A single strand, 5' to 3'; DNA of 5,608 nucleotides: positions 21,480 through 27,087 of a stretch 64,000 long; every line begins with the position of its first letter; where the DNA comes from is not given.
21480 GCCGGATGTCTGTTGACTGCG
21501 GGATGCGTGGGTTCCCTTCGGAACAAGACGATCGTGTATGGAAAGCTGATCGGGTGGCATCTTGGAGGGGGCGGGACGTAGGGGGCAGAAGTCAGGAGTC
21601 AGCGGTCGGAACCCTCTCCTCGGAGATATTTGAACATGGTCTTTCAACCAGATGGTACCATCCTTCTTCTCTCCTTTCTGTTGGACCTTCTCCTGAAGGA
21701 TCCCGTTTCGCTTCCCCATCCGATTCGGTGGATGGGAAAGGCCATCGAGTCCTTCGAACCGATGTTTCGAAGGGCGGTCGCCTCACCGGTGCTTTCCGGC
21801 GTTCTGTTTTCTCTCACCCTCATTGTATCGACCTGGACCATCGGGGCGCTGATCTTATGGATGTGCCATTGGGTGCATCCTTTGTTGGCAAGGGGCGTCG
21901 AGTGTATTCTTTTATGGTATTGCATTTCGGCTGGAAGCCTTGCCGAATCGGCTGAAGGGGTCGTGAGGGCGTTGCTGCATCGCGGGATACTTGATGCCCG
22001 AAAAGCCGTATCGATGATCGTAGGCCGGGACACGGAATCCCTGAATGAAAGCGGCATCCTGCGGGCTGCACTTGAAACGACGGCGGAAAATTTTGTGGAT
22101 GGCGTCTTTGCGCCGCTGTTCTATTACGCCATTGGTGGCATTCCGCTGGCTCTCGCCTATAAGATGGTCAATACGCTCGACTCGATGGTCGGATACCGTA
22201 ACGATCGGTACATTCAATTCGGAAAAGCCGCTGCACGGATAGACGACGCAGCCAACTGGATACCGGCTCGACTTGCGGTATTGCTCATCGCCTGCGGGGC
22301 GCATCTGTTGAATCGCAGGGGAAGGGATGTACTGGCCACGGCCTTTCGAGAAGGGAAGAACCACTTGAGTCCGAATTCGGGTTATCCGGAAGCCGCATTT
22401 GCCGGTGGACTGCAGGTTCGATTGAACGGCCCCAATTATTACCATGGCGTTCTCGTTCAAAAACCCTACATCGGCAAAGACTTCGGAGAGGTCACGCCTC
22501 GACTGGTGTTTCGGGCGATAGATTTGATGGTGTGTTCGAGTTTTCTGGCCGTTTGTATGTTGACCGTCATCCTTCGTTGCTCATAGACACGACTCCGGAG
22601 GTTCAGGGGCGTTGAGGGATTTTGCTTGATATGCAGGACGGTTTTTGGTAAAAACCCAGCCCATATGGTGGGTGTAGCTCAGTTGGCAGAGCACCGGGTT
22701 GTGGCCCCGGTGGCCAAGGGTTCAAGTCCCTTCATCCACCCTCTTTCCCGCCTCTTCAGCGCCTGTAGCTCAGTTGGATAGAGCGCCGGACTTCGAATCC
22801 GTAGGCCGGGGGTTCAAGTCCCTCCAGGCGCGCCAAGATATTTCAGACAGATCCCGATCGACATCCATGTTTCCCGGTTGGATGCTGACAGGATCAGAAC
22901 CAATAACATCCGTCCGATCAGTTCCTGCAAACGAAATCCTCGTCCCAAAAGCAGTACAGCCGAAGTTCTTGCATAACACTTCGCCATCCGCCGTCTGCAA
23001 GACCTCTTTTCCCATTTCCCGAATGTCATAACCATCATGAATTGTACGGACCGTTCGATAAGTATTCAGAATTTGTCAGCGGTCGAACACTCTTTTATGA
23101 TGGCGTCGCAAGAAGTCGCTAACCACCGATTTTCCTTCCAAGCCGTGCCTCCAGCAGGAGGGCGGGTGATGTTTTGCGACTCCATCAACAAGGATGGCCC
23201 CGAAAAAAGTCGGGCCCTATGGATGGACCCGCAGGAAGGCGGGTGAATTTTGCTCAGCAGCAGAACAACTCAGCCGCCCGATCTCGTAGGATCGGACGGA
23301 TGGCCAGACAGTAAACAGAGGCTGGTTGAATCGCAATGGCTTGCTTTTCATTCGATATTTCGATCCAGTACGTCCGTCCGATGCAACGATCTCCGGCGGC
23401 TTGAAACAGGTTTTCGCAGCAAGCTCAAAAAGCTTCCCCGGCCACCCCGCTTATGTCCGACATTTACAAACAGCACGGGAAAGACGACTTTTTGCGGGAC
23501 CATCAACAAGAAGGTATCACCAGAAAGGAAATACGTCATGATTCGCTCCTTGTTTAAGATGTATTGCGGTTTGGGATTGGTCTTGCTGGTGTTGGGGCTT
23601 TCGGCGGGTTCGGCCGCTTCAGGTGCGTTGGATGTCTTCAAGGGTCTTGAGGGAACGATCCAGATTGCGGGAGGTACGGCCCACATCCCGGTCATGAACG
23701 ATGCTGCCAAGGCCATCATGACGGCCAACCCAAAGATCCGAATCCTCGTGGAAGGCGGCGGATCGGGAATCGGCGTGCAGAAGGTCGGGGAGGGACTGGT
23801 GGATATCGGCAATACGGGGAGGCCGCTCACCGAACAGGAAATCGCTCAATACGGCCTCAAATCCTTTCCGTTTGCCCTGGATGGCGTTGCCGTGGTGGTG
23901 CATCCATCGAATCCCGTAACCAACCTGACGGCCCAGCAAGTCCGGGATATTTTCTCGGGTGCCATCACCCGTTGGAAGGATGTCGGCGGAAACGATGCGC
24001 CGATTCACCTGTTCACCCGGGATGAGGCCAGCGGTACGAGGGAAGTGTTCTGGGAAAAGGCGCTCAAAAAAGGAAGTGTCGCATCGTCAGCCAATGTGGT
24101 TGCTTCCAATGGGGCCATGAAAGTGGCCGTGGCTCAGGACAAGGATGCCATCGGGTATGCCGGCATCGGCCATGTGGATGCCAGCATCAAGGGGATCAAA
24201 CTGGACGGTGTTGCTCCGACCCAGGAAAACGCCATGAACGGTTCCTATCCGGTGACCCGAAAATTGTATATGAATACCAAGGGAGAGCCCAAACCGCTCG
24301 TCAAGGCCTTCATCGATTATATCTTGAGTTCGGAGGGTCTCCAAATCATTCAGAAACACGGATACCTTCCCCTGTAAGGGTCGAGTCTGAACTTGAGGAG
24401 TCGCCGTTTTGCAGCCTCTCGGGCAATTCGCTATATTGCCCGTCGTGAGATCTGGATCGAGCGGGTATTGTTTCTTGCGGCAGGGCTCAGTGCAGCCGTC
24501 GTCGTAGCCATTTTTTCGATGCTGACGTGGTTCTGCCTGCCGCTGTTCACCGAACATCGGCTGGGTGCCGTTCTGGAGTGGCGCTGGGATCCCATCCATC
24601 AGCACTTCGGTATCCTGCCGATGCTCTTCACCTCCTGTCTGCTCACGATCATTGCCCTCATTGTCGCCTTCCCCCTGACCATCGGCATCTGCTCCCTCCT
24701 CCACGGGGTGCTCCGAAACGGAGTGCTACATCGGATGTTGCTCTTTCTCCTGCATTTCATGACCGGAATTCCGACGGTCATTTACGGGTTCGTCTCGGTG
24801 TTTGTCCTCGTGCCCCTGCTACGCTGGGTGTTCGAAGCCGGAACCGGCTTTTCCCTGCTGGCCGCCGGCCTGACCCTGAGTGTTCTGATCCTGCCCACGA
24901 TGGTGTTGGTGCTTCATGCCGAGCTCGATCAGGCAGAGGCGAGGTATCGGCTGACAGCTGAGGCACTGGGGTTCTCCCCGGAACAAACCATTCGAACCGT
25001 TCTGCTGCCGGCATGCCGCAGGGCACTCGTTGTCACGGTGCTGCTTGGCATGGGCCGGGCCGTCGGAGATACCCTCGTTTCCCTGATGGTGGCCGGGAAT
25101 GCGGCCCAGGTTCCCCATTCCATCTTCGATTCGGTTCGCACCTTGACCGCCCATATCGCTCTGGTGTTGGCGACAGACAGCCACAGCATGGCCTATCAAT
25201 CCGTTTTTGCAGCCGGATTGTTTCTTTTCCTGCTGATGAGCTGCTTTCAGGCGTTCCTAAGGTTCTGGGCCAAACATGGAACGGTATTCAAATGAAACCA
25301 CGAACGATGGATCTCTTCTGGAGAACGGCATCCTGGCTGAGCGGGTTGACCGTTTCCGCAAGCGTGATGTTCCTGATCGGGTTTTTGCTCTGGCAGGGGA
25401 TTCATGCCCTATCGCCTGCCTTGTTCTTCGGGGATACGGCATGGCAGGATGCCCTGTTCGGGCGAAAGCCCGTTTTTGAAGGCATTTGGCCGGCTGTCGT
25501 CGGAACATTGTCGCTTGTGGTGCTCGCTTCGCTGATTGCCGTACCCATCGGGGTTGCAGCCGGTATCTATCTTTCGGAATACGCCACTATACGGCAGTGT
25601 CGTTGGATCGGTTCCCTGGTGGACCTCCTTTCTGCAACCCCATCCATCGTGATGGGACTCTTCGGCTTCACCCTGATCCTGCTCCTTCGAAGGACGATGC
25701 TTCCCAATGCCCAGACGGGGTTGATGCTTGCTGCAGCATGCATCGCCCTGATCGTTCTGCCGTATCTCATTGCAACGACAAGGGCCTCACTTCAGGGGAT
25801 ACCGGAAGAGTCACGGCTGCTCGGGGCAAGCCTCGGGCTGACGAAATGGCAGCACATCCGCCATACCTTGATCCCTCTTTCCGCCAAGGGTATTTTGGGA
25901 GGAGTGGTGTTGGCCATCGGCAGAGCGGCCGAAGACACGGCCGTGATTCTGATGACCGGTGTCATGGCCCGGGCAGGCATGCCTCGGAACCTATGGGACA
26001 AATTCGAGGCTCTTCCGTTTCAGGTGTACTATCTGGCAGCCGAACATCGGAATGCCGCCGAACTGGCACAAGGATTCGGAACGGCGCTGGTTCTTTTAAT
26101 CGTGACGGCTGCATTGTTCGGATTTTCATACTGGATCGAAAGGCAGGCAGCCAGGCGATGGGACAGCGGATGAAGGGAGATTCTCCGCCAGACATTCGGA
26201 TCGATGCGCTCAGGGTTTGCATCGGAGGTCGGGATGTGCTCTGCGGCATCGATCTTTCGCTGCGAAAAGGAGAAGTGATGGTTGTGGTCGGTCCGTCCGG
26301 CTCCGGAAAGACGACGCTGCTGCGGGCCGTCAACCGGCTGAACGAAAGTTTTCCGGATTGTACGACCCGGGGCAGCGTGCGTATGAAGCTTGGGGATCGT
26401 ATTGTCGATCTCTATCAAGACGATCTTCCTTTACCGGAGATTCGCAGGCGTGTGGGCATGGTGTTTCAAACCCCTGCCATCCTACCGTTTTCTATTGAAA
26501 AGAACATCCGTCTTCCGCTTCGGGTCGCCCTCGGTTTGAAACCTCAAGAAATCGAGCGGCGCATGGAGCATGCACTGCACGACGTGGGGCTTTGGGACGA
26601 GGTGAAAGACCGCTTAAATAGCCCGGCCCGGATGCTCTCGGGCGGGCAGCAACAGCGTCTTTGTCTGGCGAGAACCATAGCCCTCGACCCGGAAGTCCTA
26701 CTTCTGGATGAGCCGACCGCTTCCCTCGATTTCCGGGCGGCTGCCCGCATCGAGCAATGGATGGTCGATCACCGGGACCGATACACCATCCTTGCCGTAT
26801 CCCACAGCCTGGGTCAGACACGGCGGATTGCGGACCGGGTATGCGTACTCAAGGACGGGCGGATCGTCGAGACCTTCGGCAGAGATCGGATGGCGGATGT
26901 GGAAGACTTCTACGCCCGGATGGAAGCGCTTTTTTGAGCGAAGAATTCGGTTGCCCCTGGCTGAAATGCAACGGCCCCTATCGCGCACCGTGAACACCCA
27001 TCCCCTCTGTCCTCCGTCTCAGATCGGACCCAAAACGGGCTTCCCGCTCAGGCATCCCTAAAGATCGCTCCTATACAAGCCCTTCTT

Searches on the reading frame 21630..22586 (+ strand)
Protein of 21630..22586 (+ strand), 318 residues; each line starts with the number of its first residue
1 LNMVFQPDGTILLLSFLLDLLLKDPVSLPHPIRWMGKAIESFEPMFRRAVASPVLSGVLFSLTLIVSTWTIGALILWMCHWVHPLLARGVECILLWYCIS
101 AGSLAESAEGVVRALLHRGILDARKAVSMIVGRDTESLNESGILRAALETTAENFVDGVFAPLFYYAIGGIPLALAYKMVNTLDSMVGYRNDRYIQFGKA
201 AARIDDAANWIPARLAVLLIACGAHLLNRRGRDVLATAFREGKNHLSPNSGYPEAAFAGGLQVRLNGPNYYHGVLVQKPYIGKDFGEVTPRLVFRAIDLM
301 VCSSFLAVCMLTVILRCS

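Call 85: search_protein_families(library=pfam, proteins=[window:21630-22586:+], max_evalue=1e-8)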
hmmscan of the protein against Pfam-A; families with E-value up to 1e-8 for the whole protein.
window:21630-22586:+ (318 aa): 1 family
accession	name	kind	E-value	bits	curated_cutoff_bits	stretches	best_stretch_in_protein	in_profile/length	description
PF03186.18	CobD_Cbib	-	2e-102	342.7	34.4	1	12-300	1-282/282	CobD/Cbib protein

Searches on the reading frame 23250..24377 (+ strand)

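Call 85: search_protein_families(library=pfam, proteins=[window:23250-24377:+], max_evalue=1e-8)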
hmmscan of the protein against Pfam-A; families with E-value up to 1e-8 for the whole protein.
window:23250-24377:+ (375 aa): 3 families
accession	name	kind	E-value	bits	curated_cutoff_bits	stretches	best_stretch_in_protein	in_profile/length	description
PF12849.12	PBP_like_2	-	3e-47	162.1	27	1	135-362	10-267/267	PBP superfamily domain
PF12727.12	PBP_like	-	2.7e-13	49.9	27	1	154-317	2-162/193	PBP superfamily domain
PF13531.11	SBP_bac_11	-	1.1e-10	42.1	25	1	137-372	1-226/227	Bacterial extracellular solute-binding protein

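Call 86: search_protein_families(library=ncbifam, proteins=[window:23250-24377:+], max_evalue=1e-10)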
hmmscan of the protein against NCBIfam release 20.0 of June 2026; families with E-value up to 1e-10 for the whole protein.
window:23250-24377:+ (375 aa): 2 families
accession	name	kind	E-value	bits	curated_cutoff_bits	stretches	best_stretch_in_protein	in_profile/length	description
TIGR02136.1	ptsS_2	subfamily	2.1e-69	234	206.6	1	108-375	9-295/295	phosphate ABC transporter substrate-binding protein PstS family protein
TIGR00975.1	3a0107s03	equivalog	5.2e-15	55.3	205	1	138-308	2-199/315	phosphate ABC transporter substrate-binding protein PstS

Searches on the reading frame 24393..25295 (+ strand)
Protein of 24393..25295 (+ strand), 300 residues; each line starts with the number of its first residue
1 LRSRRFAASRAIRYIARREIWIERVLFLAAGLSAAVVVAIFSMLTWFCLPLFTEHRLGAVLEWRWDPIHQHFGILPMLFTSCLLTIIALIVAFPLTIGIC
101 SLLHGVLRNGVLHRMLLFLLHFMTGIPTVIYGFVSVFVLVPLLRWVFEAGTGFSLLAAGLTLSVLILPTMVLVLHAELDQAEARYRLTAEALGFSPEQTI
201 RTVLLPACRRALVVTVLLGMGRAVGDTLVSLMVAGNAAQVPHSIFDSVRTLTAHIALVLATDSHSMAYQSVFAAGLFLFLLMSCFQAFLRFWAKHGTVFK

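Call 85: search_protein_families(library=pfam, proteins=[window:24393-25295:+], max_evalue=1e-8)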
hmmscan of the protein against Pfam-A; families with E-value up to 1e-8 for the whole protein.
window:24393-25295:+ (300 aa): 1 family
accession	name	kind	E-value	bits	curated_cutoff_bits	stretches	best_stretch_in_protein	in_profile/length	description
PF00528.27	BPD_transp_1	-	3.9e-13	50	26.4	1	101-290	5-176/184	Binding-protein-dependent transport system inner membrane component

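Call 86: search_protein_families(library=ncbifam, proteins=[window:24393-25295:+], max_evalue=1e-10)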
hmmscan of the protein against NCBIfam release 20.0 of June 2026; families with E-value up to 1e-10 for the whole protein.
window:24393-25295:+ (300 aa): 4 families
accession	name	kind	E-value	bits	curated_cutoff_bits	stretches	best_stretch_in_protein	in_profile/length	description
TIGR02138.1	phosphate_pstC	equivalog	1.6e-47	162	196.45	1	23-292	5-291/296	phosphate ABC transporter permease subunit PstC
TIGR00974.1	3a0107s02c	equivalog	9.3e-31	107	193.45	1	33-295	12-269/272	phosphate ABC transporter permease PstA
NF008435.0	PRK11275.1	equivalog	2.5e-20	72.8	502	1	150-282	165-298/319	phosphate ABC transporter permease PstC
TIGR02141.1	modB_ABC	equivalog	9.2e-11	41.8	182.6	1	81-270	3-198/208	molybdate ABC transporter permease subunit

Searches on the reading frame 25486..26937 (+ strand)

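Call 85: search_protein_families(library=pfam, proteins=[window:25486-26937:+], max_evalue=1e-8)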
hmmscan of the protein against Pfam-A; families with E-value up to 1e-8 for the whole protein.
window:25486-26937:+ (483 aa): 2 families
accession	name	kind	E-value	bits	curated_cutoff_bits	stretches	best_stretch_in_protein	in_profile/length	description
PF00005.33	ABC_tran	-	1.1e-30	107.4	25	1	254-412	3-137/137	ABC transporter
PF13304.12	AAA_21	-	8.4e-13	49.5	27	0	370-442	224-300/304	AAA domain, putative AbiEii toxin, Type IV TA system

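Call 86: search_protein_families(library=ncbifam, proteins=[window:25486-26937:+], max_evalue=1e-10)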
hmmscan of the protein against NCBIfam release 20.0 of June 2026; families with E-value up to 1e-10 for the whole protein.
window:25486-26937:+ (483 aa): 164 families (the best 25 are shown)
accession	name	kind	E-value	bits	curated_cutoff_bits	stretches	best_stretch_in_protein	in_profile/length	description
TIGR00972.1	3a0107s01c2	equivalog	2.6e-69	233.3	343.2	1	238-463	3-224/248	phosphate ABC transporter ATP-binding protein PstB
NF010860.0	PRK14267.1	equivalog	6.3e-55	186.6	412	1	239-463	7-229/253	phosphate ABC transporter ATP-binding protein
NF010864.0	PRK14271.1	equivalog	1e-51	175.7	561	1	239-463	24-243/276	phosphate ABC transporter ATP-binding protein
NF010840.0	PRK14246.1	equivalog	1.9e-46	158.8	425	1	238-463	12-233/257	phosphate ABC transporter ATP-binding protein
NF010851.0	PRK14258.1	subfamily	8.2e-42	143.4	425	1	235-456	6-225/261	phosphate ABC transporter ATP-binding protein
TIGR04521.1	ECF_ATPase_2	equivalog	4.1e-39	134.3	330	1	251-463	20-226/279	energy-coupling factor transporter ATPase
TIGR03415.1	ABC_choXWV_ATP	equivalog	5.1e-38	131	483.75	1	255-463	43-246/382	choline ABC transporter ATP-binding protein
TIGR01186.1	proV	subfamily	9.2e-38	130.3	326.6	1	251-462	8-210/363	betaine/proline/choline family ABC transporter ATP-binding protein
NF008428.0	PRK11264.1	equivalog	9.4e-38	129.8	406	1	237-463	4-225/250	L-cystine ABC transporter ATP-binding protein TcyN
TIGR02673.1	FtsE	equivalog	5.2e-37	127.6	264.85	1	249-459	15-214/214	cell division ATP-binding protein FtsE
TIGR03258.1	PhnT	equivalog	1e-36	126.8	499.15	1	236-463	8-221/359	2-aminoethylphosphonate ABC transport system ATP-binding subunit PhnT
NF040933.2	ABC_arch_GlcV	equivalog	7.9e-36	123.6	450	1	252-462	22-222/357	glucose ABC transporter ATP-binding protein GlcV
TIGR02857.1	CydD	equivalog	8.9e-36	123.9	435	1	226-453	311-527/529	thiol reductant ABC exporter subunit CydD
TIGR03005.1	ectoine_ehuA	equivalog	5.8e-35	120.7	345.4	1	249-463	13-228/252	ectoine/hydroxyectoine ABC transporter ATP-binding protein EhuA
TIGR03265.1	PhnT2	equivalog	1.1e-34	120.3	457.7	1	237-462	5-215/353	putative 2-aminoethylphosphonate ABC transporter ATP-binding protein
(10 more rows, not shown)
